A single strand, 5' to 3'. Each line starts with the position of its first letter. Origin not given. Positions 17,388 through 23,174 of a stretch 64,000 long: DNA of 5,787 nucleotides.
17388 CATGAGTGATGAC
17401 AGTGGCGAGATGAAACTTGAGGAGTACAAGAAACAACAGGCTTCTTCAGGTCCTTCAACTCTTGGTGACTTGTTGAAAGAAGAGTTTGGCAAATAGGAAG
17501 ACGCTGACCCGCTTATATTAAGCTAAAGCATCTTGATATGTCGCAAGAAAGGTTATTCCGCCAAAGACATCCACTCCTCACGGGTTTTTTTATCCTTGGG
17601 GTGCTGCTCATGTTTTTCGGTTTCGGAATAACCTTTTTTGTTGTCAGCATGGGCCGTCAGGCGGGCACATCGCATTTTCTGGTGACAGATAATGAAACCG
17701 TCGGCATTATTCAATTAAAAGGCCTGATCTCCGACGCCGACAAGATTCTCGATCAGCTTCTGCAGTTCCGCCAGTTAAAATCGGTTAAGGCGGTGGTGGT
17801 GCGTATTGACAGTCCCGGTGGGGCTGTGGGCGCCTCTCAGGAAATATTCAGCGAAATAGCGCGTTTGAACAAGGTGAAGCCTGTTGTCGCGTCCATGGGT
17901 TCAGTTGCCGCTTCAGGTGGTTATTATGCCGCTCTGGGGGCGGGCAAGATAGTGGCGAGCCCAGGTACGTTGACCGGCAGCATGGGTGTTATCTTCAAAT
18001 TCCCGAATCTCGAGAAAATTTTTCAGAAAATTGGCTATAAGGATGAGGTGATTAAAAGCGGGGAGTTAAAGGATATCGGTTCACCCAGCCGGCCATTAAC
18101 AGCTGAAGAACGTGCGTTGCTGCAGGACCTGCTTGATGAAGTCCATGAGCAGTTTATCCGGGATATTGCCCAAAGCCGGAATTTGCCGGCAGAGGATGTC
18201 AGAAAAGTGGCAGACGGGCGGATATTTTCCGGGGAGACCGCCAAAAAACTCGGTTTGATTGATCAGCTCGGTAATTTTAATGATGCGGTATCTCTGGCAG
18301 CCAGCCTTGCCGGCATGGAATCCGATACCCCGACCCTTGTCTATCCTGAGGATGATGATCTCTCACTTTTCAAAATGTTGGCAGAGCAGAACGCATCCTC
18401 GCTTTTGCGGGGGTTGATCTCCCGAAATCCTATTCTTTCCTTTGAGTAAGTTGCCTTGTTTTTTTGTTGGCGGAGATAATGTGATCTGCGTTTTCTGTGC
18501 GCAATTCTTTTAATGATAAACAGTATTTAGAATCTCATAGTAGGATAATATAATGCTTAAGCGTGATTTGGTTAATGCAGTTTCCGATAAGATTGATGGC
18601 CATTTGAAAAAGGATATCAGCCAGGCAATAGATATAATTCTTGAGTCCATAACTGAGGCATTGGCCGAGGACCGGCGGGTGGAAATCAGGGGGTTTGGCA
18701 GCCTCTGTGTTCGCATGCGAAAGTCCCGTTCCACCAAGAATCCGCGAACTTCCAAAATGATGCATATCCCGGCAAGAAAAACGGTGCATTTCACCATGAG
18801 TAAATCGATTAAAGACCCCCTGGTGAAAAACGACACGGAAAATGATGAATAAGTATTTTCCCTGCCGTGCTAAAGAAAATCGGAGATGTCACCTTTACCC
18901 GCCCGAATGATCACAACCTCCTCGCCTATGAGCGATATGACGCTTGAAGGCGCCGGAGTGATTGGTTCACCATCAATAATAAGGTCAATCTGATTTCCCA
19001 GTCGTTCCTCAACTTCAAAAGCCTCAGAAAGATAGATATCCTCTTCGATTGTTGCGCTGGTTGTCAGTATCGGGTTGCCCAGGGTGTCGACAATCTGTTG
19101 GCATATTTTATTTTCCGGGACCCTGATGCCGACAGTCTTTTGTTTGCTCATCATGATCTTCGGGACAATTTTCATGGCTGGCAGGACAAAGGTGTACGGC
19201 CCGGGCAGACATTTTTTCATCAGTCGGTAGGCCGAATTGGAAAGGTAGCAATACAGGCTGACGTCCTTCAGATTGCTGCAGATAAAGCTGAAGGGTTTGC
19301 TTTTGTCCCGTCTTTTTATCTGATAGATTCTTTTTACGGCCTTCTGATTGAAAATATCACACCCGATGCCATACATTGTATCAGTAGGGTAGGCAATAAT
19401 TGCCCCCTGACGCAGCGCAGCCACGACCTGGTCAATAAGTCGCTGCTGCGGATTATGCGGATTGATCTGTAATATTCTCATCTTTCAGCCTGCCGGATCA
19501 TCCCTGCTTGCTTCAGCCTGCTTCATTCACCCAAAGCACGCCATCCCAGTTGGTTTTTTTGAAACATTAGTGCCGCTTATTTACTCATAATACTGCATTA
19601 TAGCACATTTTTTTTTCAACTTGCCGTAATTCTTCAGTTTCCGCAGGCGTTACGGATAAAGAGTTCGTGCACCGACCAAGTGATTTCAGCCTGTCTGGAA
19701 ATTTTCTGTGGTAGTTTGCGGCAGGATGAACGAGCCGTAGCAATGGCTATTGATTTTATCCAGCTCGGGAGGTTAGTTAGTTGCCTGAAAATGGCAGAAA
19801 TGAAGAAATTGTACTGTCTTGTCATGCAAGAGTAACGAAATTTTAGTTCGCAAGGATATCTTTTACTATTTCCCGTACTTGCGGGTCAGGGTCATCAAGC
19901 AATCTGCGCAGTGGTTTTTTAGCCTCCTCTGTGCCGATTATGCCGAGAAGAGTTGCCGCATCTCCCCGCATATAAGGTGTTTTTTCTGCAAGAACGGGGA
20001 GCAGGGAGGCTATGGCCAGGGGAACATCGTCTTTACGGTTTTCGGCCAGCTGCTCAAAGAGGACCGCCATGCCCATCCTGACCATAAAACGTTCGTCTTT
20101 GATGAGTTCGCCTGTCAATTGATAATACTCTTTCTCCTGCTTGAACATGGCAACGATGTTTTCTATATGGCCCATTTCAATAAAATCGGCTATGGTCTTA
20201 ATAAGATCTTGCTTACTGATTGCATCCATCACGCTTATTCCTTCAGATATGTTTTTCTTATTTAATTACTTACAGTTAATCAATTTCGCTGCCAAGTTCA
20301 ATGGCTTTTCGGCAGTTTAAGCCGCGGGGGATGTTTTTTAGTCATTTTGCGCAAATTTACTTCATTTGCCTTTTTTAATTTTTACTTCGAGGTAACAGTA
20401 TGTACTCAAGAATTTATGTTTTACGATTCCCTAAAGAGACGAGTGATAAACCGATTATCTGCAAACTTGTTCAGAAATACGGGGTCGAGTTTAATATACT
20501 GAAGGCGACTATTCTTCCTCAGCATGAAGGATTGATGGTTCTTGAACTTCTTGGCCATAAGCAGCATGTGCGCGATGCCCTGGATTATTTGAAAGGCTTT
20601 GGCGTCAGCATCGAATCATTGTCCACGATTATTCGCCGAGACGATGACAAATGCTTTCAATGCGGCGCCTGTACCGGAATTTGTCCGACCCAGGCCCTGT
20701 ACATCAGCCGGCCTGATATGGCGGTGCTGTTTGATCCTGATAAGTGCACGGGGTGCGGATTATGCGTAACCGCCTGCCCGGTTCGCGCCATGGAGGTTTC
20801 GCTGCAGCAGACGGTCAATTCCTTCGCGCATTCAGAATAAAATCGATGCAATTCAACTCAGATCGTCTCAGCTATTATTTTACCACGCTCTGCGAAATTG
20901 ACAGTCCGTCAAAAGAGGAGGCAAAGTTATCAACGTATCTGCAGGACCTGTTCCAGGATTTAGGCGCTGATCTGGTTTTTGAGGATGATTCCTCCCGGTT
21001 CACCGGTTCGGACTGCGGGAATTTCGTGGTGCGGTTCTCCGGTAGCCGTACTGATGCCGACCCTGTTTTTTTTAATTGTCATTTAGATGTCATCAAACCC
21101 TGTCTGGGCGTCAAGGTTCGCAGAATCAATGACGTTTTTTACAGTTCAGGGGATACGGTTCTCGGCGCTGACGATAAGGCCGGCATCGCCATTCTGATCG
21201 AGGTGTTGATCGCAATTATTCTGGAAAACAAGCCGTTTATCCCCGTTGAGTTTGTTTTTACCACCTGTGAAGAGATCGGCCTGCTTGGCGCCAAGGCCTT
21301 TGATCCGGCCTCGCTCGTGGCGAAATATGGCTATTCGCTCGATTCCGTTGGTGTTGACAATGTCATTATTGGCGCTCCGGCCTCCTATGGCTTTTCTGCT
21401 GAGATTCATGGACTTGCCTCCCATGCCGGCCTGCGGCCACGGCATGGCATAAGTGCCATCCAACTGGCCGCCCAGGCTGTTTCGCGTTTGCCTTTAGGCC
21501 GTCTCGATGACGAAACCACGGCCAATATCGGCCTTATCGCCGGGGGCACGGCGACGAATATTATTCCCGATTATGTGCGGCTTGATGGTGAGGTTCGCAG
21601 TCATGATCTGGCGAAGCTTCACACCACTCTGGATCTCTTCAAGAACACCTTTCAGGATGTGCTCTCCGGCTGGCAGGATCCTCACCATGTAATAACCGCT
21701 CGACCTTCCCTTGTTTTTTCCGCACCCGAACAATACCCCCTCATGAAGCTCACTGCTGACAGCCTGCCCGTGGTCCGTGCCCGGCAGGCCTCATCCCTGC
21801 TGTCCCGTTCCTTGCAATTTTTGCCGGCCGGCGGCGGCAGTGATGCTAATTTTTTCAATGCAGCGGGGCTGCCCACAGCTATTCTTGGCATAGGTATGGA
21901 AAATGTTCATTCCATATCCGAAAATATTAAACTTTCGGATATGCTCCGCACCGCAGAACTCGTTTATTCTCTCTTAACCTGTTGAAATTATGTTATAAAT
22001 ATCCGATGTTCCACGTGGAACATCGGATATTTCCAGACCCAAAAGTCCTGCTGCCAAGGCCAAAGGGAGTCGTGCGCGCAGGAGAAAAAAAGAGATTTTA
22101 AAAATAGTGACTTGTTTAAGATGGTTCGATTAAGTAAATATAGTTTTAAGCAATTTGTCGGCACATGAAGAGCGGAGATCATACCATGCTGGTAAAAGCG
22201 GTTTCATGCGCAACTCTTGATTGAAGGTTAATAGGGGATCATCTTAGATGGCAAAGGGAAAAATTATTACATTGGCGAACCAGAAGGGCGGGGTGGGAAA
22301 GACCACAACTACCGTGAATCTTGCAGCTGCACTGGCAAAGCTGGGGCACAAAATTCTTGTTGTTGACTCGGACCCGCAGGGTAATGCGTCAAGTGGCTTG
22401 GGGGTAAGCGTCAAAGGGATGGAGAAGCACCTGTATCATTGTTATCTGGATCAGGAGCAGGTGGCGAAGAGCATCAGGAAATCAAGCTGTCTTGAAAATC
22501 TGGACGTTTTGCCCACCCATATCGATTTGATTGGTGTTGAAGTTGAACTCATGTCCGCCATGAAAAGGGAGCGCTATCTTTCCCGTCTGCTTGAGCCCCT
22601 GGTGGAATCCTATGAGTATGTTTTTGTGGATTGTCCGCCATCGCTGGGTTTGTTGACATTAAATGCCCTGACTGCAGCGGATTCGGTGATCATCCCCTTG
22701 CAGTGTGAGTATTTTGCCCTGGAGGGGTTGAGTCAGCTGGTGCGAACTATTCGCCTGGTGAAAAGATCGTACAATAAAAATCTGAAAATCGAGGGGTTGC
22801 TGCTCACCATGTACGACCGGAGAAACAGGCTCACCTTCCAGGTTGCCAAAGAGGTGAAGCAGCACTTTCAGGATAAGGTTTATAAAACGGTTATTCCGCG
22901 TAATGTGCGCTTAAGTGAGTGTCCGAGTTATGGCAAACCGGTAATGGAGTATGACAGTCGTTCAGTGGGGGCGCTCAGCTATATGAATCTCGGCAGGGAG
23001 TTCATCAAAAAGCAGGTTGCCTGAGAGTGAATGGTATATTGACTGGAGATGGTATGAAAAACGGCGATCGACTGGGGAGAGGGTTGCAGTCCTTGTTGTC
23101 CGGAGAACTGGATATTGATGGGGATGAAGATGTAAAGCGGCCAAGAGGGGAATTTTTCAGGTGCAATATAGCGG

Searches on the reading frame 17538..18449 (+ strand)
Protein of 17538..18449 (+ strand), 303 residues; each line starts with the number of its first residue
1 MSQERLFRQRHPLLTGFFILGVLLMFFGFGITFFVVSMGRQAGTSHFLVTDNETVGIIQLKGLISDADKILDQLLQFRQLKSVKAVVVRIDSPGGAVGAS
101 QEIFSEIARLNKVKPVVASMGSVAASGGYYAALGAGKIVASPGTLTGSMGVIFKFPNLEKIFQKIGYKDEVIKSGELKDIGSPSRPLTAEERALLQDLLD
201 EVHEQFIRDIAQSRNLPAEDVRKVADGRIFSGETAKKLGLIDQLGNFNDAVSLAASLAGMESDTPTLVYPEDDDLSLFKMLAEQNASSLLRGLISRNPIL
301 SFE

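Call 50: search_protein_families(library=pfam, proteins=[window:17538-18449:+], max_evalue=0.00001)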
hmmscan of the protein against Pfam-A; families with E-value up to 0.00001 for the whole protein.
window:17538-18449:+ (303 aa): 3 families
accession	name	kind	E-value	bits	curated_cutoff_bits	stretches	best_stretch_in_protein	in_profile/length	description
PF01343.23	Peptidase_S49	-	7.3e-51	172.6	24.9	1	109-260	2-153/154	Peptidase family S49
PF00574.28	CLP_protease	-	2.8e-08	34.3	20.2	1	59-132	20-94/182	Clp protease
PF25145.1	NfeD1b_N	-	1.5e-07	31.7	40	1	74-152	22-98/189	NfeD1b, N-terminal domain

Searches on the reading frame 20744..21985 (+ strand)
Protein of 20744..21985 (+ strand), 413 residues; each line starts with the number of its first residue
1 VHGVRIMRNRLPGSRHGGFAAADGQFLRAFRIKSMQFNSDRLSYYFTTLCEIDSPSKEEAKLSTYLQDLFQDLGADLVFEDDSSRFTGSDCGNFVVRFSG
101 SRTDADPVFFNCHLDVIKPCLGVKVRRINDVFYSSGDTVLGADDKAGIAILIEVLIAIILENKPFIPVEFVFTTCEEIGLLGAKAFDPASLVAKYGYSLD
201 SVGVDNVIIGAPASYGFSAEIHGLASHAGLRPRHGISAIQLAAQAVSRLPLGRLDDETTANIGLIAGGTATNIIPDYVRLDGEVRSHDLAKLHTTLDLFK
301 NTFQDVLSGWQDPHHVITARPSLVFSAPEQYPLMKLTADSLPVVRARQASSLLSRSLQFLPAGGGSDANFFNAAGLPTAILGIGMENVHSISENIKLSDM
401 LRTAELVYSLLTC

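Call 50: search_protein_families(library=pfam, proteins=[window:20744-21985:+], max_evalue=0.00001)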
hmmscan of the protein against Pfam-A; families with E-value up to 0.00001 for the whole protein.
window:20744-21985:+ (413 aa): 4 families
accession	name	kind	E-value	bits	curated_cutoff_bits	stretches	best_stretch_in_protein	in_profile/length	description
PF07687.19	M20_dimer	-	8.2e-15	55.1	21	1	216-307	8-103/107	Peptidase dimerisation domain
PF01546.33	Peptidase_M20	-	7e-13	49.4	24.6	1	142-411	34-204/206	Peptidase family M20/M25/M40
PF05343.19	Peptidase_M42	-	2.2e-12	47.1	23.2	1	143-187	134-177/292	M42 glutamyl aminopeptidase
PF04389.22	Peptidase_M28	-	2.2e-10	41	21.3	1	93-227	1-120/193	Peptidase family M28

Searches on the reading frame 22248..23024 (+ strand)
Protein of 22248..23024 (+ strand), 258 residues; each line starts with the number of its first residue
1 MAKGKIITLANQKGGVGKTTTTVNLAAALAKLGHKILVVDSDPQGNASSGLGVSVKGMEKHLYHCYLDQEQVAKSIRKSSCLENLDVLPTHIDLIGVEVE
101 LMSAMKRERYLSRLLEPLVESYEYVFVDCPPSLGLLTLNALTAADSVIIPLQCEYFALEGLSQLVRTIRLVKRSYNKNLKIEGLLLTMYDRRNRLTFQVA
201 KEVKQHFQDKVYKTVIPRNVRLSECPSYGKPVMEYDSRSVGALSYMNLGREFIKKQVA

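Call 50: search_protein_families(library=pfam, proteins=[window:22248-23024:+], max_evalue=0.00001)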
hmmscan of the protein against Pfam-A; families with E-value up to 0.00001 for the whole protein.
window:22248-23024:+ (258 aa): 7 families
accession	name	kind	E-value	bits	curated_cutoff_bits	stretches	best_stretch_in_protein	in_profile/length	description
PF13614.12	AAA_31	-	1.7e-67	227.2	27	1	5-181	2-177/177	AAA domain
PF01656.29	CbiA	-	1.7e-30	105.9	25.4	1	7-232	1-125/125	CobQ/CobB/MinD/ParA nucleotide binding domain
PF06564.18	CBP_BcsQ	-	1.9e-12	47.7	21.3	1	5-248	2-229/234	Cellulose biosynthesis protein BcsQ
PF09140.17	MipZ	-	8.4e-12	45.4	20.7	1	6-43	2-39/262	ATPase MipZ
PF10609.15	ParA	-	5.3e-10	39.6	27.1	1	5-138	4-128/246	NUBPL iron-transfer P-loop NTPase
PF00142.24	Fer4_NifH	-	8.8e-10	38.9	25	1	13-48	8-43/271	4Fe-4S iron sulfur cluster binding proteins, NifH/frxC family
PF02374.21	ArsA_ATPase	-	4.3e-08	33.2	24.3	1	11-80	7-80/305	Anion-transporting ATPase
